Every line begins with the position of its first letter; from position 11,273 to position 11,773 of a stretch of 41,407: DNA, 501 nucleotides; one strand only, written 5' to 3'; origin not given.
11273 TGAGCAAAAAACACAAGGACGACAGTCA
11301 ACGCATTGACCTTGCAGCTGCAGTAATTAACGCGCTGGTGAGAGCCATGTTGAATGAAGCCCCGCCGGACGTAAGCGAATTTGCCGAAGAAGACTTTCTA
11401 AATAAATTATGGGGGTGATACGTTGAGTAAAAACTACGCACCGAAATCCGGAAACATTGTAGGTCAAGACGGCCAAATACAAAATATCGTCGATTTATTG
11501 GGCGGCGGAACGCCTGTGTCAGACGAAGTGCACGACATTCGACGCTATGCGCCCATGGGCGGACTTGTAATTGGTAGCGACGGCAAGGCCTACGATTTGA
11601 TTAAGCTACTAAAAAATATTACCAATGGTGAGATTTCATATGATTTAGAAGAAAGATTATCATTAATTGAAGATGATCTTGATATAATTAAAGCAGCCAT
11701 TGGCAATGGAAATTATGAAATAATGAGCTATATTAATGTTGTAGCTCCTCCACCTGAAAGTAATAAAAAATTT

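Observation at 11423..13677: Two paralogous fibre-like genes and a terminator inserted between TerL and portal, with a sharp compositional mosaic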

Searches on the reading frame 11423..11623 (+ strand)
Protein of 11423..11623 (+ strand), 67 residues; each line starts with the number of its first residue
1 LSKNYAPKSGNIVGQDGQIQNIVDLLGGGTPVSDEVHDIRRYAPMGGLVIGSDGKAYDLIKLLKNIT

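Call 77: find_homologous_proteins(query=A4, max_evalue=0.001)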
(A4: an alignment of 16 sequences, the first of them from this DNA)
Query A4 (16 sequences) (67 aa, profile of the alignment): 73 proteins with E <= 0.001 among 8000 candidates.
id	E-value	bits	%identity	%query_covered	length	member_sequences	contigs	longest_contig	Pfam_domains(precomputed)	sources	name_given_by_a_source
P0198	1.1e-28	116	58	97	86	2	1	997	-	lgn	-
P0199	1.2e-27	113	58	97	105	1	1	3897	-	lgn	-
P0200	1.5e-25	106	57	90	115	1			-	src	-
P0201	3.9e-24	102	58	93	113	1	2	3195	-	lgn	-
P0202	8.6e-24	101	63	90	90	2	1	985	-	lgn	-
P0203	2.5e-23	99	52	87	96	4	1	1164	-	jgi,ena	-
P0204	1.4e-22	97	52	88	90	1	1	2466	-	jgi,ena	-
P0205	1.7e-22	97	53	85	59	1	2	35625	-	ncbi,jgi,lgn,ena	jgi:hypothetical protein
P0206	1.9e-22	96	63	96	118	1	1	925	-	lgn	-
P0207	2.5e-22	96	55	100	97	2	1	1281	-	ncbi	-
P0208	2.9e-21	93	64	99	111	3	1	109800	-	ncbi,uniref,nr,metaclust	ncbi:hypothetical protein [Paenibacillus ginsengihumi]|uniref:hypothetical protein n=1 Tax=Paenibaci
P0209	6.6e-18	82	44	94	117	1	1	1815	-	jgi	jgi:hypothetical protein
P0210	8.6e-18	82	49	97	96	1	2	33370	-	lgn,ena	-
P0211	2.9e-16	77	44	91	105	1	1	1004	-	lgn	-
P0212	1.3e-14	71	46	96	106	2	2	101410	-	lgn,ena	-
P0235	1.2e-7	49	45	54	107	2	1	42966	-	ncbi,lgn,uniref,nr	ncbi:hypothetical protein [Lentibacillus salicampi]|uniref:hypothetical protein n=1 Tax=Lentibacillu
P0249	1.4e-6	46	48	43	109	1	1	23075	-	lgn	-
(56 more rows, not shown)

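Call 79: find_encoding_contigs(protein=P0208, flank=9000, max_places=1)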
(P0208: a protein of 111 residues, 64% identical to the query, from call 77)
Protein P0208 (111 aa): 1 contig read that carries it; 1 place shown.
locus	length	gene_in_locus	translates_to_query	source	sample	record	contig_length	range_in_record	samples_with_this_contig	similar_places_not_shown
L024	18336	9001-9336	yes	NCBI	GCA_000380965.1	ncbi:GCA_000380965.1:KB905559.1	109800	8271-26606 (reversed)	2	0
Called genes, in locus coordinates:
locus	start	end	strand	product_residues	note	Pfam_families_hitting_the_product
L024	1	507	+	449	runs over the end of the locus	PF00465:Fe-ADH (weak), PF13685:Fe-ADH_2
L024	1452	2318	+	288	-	PF08298:AAA_PrkA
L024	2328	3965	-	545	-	PF00239:Resolvase, PF07508:Recombinase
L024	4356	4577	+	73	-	-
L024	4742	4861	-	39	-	-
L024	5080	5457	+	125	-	PF01844:HNH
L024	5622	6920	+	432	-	PF02195:ParB_N, PF03602:Cons_hypoth95 (faint), PF01555:N6_N4_Mtase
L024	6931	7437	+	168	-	PF05119:Terminase_4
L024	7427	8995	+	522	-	PF03354:TerL_ATPase, PF20441:TerL_nuclease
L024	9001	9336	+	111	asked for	-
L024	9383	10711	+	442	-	PF04860:Phage_portal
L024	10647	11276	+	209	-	PF04586:Peptidase_S78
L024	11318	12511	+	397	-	PF05065:Phage_capsid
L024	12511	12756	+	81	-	-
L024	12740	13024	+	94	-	PF05135:Phage_connect_1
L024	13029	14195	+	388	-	PF00657:Lipase_GDSL, PF13472:Lipase_GDSL_2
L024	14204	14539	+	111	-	PF05521:Phage_HCP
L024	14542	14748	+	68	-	-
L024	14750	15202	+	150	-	PF04883:HK97-gp10_like (weak)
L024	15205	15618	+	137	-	-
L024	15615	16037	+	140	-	PF16460:Phage_TTP_11 (faint), PF16461:Phage_TTP_12, PF06199:Phage_tail_2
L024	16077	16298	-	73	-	-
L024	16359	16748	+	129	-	-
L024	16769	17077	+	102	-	-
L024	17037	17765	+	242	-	-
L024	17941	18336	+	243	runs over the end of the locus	PF01541:GIY-YIG, PF22083:I-HmuI_NUMOD-like (faint), PF07460:NUMOD3 (faint)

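Call 80: find_encoding_contigs(protein=P0235, flank=9000, max_places=1)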
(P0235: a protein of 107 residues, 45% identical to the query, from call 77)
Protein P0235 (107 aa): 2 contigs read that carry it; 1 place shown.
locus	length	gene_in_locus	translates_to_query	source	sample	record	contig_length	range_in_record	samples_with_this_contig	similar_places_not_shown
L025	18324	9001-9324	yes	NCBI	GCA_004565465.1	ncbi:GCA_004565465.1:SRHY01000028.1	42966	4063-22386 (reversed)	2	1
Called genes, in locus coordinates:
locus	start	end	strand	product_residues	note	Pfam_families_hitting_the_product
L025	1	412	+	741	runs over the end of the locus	PF08707:PriCT_2, PF13481:AAA_25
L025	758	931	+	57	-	-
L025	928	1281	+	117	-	PF03819:MazG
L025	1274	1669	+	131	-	PF05866:RusA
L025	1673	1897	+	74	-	-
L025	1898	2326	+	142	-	PF05263:DUF722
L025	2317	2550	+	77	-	-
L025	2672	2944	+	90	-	-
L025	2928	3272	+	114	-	PF01844:HNH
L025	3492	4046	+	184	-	PF05119:Terminase_4 (weak)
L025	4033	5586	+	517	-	PF03354:TerL_ATPase, PF20441:TerL_nuclease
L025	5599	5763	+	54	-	-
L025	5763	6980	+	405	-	PF04860:Phage_portal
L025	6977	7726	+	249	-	PF01972:SDH_protease (weak), PF00574:CLP_protease, PF25145:NfeD1b_N (weak)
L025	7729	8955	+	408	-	PF05065:Phage_capsid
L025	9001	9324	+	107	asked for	-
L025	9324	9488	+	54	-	-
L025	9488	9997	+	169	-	PF05135:Phage_connect_1, PF24163:HCP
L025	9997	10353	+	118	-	PF05521:Phage_HCP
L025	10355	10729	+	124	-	-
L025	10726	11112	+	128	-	-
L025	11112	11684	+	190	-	PF04630:Phage_TTP_1 (weak)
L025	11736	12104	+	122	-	-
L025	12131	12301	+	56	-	-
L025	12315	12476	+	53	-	-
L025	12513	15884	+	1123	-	PF10145:PhageMin_Tail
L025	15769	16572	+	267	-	PF05709:Sipho_tail (weak), PF22768:SPP1_Dit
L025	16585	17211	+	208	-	-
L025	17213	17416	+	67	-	-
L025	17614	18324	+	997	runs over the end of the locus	PF06605:Prophage_tail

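Call 81: find_encoding_contigs(protein=P0249, flank=9000, max_places=1)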
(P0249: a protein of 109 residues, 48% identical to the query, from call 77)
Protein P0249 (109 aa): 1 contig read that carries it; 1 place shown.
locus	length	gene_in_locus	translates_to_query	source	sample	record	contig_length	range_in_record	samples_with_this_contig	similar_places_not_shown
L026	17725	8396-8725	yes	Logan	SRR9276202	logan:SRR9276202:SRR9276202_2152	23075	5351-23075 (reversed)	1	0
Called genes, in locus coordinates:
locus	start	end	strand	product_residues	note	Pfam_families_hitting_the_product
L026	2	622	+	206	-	?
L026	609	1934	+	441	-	PF04466:Terminase_3, PF17288:Terminase_3C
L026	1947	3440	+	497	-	PF05133:SPP1_portal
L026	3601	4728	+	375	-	PF06152:Phage_min_cap2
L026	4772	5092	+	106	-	-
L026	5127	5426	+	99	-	-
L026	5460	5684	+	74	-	-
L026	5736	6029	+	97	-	PF11195:Tad2-like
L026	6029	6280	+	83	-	-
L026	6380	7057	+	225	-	-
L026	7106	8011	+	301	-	-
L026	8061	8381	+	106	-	-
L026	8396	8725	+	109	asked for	-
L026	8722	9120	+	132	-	-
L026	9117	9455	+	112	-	PF10665:Minor_capsid_1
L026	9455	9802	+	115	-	PF11114:Minor_capsid_2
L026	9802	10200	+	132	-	PF12691:Phage_tail_terminator_6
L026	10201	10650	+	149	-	-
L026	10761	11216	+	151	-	-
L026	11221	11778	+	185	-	PF06854:Phage_Gp15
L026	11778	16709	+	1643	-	PF20155:TMP_3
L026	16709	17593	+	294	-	PF05709:Sipho_tail, PF22768:SPP1_Dit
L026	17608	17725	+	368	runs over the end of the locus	-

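Call 100: find_related_loci(query=A4, collection=viral_contigs, flank=7000)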
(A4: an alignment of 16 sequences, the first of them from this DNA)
Query A4 (67 aa) in viral_contigs; peptide patterns used: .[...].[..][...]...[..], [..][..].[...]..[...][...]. (x = any residue, [..] = any of these).
239 stretches matched a pattern; 20 encode a relative of the query (tblastn E <= 1e-3); 20 distinct loci.
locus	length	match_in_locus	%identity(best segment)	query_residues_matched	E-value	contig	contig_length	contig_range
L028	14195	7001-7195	62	1-66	8e-24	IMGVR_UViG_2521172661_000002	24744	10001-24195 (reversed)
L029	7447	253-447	55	2-66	7e-22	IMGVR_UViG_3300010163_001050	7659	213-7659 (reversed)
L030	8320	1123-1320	57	1-63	8e-22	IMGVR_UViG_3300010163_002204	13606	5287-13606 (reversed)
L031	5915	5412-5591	57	5-66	6e-21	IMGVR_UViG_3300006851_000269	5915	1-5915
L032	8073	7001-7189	51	4-66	6e-20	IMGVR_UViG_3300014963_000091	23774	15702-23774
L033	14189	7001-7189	54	4-66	6e-20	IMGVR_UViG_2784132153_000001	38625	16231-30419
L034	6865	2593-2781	54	4-66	6e-20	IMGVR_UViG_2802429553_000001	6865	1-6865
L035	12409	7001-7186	55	6-67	1e-19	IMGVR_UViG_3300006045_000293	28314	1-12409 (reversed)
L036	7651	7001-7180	52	5-65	3e-19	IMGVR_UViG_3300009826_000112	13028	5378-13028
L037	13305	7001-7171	60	5-63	3e-19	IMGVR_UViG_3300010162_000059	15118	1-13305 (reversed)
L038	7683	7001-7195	52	2-63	2e-17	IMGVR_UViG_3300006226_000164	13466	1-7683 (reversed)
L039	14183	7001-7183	48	3-65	1e-15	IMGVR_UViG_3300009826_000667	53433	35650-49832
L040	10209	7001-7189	50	4-63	3e-15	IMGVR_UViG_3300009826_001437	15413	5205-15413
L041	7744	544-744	49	1-64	3e-15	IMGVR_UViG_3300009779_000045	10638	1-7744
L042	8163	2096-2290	43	1-65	6e-15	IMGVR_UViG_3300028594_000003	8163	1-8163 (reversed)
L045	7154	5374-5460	59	4-29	2e-5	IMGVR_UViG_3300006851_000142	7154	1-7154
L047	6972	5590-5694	39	4-66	9e-5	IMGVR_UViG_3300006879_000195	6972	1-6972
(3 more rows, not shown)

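Call 105: search_protein_families(library=pfam, alignment_id=A5, max_evalue=0.0001)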
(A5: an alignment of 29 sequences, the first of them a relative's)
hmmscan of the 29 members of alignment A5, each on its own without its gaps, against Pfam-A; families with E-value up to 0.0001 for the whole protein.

A. member 1, L028:4922-5434:+ (171 aa): 1 family
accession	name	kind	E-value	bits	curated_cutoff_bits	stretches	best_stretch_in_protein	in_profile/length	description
PF05119.17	Terminase_4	-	5.6e-22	78.4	24.7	1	54-151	1-96/98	Phage terminase, small subunit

B. families by the number of members that match (of 29 scanned): 12 families
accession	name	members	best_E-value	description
PF20441.4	TerL_nuclease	4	3.1e-44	Terminase large subunit, endonuclease domain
PF03354.21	TerL_ATPase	4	1.1e-34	Terminase large subunit, ATPase domain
PF14594.13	Sipho_Gp37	2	2.7e-65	Siphovirus ReqiPepy6 Gp37-like protein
PF06810.17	Phage_scaffold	2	7.2e-46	Phage capsid assembly scaffolding protein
PF00041.27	fn3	2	1.1e-06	Fibronectin type III domain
PF06605.17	Prophage_tail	1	2e-39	Prophage endopeptidase tail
PF11041.13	DUF2612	1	8.9e-26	Protein of unknown function (DUF2612)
PF02839.19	CBM_5_12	1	9.5e-24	Carbohydrate-binding module family 5/12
PF05119.17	Terminase_4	1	5.6e-22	Phage terminase, small subunit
PF01510.30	Amidase_2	1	1.1e-19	N-acetylmuramoyl-L-alanine amidase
PF07902.16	Gp58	1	2.7e-16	gp58-like protein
PF09327.17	Phage_Tail_Tip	1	1.1e-05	Bacteriophage tail tip fiber protein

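Call 106: search_protein_families(library=pfam, alignment_id=A6, max_evalue=0.0001)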
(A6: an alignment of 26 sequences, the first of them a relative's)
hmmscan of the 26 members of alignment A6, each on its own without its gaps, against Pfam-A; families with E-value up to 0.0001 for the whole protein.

A. member 1, L028:7374-8708:+ (445 aa): 1 family
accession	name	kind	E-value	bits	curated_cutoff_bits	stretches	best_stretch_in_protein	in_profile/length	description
PF04860.17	Phage_portal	-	1.7e-100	336.8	39.1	1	55-393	2-320/321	Phage portal protein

B. families by the number of members that match (of 26 scanned): 22 families
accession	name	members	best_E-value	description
PF04860.17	Phage_portal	4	1.7e-100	Phage portal protein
PF05105.17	Phage_holin_4_1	4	1.7e-43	Bacteriophage holin family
PF05065.19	Phage_capsid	3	2.9e-56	Phage capsid family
PF00239.26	Resolvase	2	6.1e-34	Resolvase, N terminal domain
PF01510.30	Amidase_2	2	1.4e-25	N-acetylmuramoyl-L-alanine amidase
PF07508.19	Recombinase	2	5.2e-25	Recombinase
PF13408.12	Zn_ribbon_recom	2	1.4e-11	Recombinase zinc beta ribbon domain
PF00574.28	CLP_protease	1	5.6e-35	Clp protease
PF16778.10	Phage_tail_APC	1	1e-24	Phage tail assembly chaperone protein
PF01520.23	Amidase_3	1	1.3e-24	N-acetylmuramoyl-L-alanine amidase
PF01471.23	PG_binding_1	1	1.4e-18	Putative peptidoglycan binding domain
PF14287.11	DUF4368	1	4e-13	Domain of unknown function (DUF4368)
PF25209.1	Phage_capsid_4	1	6.5e-10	Phage capsid protein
PF01832.25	Glucosaminidase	1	6.8e-10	Mannosyl-glycoprotein endo-beta-N-acetylglucosaminidase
PF00078.32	RVT_1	1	1.3e-09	Reverse transcriptase (RNA-dependent DNA polymerase)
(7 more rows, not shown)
